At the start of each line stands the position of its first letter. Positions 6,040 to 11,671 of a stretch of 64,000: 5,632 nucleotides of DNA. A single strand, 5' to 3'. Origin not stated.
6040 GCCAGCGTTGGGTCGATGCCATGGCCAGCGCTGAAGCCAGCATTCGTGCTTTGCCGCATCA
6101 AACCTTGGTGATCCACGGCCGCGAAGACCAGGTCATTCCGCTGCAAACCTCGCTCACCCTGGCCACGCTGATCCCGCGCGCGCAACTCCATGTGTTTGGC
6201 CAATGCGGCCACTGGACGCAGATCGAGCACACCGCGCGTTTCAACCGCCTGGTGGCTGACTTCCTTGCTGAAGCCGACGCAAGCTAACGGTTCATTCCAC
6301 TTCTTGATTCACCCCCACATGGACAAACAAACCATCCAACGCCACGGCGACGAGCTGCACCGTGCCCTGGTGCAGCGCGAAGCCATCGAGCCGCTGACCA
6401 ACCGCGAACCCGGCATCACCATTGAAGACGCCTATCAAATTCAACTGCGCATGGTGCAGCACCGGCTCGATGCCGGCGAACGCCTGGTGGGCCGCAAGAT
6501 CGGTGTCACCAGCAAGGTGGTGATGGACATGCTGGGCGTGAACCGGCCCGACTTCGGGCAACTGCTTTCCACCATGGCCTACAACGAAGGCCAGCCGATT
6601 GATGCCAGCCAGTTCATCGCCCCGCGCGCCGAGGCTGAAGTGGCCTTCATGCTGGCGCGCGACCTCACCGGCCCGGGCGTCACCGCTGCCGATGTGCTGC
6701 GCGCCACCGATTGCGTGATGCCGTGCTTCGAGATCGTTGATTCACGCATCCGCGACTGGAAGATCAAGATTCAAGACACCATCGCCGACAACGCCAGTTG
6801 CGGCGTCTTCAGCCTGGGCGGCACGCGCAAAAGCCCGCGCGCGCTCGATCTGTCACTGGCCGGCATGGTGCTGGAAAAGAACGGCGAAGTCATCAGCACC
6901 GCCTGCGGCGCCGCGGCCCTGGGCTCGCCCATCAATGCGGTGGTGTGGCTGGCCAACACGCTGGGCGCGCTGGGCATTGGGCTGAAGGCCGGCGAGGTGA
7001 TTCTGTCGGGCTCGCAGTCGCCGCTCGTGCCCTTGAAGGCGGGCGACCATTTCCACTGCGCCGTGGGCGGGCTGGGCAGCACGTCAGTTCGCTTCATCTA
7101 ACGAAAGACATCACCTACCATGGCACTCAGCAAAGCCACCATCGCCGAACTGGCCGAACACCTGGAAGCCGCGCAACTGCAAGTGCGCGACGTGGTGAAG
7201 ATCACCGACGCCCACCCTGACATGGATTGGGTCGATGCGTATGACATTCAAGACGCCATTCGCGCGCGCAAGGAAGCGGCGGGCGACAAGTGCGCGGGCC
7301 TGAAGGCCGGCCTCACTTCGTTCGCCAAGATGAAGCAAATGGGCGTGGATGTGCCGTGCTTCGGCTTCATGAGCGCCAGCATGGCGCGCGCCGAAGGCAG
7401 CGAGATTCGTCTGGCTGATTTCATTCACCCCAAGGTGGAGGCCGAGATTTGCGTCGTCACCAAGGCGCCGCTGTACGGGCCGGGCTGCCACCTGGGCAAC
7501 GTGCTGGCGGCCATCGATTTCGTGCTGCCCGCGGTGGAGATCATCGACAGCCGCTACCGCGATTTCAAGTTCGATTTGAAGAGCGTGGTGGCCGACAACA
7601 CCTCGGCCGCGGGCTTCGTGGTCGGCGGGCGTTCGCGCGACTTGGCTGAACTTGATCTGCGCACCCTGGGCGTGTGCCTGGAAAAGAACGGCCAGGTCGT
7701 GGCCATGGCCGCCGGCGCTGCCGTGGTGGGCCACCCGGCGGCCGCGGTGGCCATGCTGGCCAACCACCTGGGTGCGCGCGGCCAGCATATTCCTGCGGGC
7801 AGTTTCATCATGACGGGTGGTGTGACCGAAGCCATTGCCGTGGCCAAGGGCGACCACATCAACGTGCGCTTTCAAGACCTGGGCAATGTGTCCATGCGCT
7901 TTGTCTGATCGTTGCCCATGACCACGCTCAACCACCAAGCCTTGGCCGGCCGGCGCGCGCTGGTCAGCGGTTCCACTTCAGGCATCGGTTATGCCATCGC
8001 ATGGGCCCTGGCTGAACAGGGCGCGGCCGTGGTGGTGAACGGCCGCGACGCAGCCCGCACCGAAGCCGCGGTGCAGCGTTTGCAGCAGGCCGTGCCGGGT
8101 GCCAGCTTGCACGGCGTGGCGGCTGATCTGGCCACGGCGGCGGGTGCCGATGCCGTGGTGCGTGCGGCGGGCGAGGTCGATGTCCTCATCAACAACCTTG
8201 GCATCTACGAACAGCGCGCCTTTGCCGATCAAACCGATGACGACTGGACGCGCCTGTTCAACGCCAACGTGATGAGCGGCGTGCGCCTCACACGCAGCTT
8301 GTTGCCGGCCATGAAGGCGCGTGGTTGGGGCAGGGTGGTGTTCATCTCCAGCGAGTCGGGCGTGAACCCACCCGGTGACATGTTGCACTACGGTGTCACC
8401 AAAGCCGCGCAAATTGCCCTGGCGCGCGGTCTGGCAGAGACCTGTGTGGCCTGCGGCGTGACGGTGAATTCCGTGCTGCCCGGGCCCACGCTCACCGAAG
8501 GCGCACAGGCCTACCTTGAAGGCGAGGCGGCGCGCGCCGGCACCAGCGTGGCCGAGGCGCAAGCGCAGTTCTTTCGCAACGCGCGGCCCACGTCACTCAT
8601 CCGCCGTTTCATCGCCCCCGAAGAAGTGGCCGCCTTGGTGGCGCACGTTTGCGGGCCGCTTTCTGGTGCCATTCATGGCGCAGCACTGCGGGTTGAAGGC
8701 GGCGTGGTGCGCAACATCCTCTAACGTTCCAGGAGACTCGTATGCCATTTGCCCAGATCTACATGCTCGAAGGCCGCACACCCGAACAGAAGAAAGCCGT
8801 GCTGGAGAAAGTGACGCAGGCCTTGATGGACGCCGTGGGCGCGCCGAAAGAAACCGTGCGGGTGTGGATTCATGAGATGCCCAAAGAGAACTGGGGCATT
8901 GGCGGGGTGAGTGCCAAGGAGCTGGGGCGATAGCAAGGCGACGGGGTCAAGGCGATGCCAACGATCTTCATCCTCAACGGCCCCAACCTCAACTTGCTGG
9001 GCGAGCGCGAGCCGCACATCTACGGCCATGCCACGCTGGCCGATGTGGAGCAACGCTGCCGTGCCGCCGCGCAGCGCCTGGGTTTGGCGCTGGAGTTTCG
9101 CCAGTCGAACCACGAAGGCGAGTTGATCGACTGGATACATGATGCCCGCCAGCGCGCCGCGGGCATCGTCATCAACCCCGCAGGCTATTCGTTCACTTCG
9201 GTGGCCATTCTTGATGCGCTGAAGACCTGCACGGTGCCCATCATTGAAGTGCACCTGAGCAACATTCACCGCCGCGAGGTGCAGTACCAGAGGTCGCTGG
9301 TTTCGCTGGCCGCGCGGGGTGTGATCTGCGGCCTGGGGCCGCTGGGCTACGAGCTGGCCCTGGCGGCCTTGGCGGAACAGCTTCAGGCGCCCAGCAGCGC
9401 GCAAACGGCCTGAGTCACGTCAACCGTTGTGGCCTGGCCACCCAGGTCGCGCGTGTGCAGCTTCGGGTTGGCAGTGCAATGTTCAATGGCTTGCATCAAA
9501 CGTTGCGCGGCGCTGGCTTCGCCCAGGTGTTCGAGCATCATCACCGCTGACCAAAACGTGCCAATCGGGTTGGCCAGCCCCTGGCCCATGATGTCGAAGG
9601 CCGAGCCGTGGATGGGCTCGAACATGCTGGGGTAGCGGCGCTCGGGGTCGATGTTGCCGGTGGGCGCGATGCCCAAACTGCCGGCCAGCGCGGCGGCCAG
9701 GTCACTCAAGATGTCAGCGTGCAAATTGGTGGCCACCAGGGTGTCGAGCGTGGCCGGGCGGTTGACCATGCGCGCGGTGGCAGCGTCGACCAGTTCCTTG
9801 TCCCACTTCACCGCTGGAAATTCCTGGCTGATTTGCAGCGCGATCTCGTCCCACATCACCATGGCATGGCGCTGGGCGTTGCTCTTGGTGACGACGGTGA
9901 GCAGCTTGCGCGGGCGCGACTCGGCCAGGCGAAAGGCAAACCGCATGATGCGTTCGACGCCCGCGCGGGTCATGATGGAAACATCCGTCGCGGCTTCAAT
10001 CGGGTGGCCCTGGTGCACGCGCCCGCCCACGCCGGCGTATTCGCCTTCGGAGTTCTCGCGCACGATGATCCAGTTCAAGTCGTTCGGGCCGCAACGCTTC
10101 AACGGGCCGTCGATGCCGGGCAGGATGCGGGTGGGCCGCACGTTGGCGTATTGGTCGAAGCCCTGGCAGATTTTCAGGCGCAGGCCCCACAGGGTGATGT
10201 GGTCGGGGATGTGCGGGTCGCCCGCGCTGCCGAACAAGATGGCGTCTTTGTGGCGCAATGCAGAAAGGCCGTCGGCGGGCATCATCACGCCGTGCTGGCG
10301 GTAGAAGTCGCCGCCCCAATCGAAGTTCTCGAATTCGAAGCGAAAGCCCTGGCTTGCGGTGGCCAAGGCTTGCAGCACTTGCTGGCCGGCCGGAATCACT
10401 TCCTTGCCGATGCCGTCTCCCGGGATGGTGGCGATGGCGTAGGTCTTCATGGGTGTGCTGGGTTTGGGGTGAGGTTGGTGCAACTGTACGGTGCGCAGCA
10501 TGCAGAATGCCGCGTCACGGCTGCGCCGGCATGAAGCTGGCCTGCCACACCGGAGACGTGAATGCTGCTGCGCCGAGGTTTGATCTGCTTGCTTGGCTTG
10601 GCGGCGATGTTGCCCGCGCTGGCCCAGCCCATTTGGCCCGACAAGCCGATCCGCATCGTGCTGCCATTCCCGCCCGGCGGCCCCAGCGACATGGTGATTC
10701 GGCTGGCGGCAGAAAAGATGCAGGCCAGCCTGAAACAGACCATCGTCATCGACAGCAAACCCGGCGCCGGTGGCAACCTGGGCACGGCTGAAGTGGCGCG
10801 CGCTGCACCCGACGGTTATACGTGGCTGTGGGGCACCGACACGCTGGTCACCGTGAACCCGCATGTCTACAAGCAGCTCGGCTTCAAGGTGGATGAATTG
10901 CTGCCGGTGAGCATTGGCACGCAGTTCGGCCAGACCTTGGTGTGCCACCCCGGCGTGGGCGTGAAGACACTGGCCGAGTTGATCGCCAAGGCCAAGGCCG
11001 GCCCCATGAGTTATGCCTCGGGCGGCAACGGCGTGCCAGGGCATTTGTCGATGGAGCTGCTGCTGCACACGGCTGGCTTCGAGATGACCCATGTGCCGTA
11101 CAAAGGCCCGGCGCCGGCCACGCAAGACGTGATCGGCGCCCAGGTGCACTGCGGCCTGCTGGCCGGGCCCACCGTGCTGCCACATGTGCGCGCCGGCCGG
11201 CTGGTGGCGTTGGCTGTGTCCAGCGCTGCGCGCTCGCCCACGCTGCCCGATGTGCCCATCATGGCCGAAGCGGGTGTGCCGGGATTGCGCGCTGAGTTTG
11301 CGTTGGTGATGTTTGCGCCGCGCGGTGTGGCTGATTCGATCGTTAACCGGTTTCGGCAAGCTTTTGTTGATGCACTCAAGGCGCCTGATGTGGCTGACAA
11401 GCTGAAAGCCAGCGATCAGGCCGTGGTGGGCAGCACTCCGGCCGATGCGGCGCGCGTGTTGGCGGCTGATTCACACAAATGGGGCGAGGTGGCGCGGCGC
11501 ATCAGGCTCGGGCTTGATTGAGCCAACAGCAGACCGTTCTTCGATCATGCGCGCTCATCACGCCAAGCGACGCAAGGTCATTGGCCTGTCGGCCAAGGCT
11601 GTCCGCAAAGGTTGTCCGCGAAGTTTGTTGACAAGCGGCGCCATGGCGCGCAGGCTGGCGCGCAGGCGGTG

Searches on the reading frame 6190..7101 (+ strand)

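Call 54: search_protein_families(library=pfam, proteins=[window:6190-7101:+], max_evalue=0.001)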
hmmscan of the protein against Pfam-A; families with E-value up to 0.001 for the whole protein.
window:6190-7101:+ (303 aa): 1 family
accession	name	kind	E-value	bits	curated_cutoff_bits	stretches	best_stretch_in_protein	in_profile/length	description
PF01557.24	FAA_hydrolase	-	3.9e-12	46.7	23.9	1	132-299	44-210/214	Fumarylacetoacetate (FAA) hydrolase C-terminal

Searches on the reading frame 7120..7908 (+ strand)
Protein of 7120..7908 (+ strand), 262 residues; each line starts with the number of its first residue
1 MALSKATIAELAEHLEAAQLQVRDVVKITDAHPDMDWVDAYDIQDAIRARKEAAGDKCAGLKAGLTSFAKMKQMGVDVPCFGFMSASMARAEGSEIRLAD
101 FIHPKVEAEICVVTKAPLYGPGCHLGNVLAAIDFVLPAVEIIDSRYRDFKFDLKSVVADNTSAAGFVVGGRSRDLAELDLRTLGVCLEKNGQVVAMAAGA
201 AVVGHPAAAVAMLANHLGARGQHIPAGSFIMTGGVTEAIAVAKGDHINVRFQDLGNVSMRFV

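Call 54: search_protein_families(library=pfam, proteins=[window:7120-7908:+], max_evalue=0.001)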
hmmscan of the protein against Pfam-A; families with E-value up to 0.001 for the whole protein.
window:7120-7908:+ (262 aa): 1 family
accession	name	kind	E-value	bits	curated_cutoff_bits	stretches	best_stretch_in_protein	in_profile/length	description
PF01557.24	FAA_hydrolase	-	5.5e-07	29.9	23.9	1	78-260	31-212/214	Fumarylacetoacetate (FAA) hydrolase C-terminal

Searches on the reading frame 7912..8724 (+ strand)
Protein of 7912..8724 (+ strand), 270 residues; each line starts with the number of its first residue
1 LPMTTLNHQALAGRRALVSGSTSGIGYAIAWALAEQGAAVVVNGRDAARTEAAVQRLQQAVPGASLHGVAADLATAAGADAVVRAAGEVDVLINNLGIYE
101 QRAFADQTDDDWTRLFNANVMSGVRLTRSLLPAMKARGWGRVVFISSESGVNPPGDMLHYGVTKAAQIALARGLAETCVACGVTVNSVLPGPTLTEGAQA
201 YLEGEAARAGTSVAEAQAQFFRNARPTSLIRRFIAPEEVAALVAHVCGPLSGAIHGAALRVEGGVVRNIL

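Call 54: search_protein_families(library=pfam, proteins=[window:7912-8724:+], max_evalue=0.001)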
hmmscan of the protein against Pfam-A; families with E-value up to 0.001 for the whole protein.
window:7912-8724:+ (270 aa): 6 families
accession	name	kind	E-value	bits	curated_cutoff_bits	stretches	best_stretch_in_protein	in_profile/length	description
PF00106.31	adh_short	-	6.4e-44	150.2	26.6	1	16-202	3-191/195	short chain dehydrogenase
PF13561.12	adh_short_C2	-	2.5e-39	135.7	27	1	22-265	5-235/236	Enoyl-(Acyl carrier protein) reductase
PF08659.16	KR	-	1.1e-10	42.2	22.6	1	17-176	4-165/180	KR domain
PF01370.27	Epimerase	-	2.5e-05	24.3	20.9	1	16-150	1-118/240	NAD dependent epimerase/dehydratase family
PF23441.1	SDR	-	0.0001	22.2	27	1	11-81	5-78/258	SDR-like rossmann domain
PF13460.12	NAD_binding_10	-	0.00038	20.8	27.2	1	20-152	1-102/184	NAD(P)H-binding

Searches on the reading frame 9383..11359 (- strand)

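Call 6: search_protein_families(library=pfam, proteins=[window:9383-11359:-], max_evalue=0.001)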
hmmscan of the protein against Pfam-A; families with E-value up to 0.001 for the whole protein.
window:9383-11359:- (658 aa): 1 family
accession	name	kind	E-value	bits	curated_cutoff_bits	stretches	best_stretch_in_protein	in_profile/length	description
PF00180.25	Iso_dh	-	2.6e-82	277.3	27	1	309-652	2-348/348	Isocitrate/isopropylmalate dehydrogenase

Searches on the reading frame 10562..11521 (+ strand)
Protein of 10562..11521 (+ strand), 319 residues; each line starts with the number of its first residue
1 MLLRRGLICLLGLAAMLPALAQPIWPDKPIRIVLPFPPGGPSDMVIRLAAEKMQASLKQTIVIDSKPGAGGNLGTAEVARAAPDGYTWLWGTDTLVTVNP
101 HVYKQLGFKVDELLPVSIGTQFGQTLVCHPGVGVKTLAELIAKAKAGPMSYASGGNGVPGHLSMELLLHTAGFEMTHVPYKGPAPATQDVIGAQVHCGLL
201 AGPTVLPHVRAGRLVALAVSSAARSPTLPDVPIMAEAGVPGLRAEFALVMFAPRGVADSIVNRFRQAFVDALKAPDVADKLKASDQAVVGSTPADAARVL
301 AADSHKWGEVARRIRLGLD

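Call 6: search_protein_families(library=pfam, proteins=[window:10562-11521:+], max_evalue=0.001)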
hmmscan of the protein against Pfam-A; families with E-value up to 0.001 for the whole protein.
window:10562-11521:+ (319 aa): 1 family
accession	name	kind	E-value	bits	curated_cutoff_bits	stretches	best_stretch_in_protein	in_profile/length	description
PF03401.19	TctC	-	4.5e-62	210.5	27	1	45-314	1-272/274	Tripartite tricarboxylate transporter family receptor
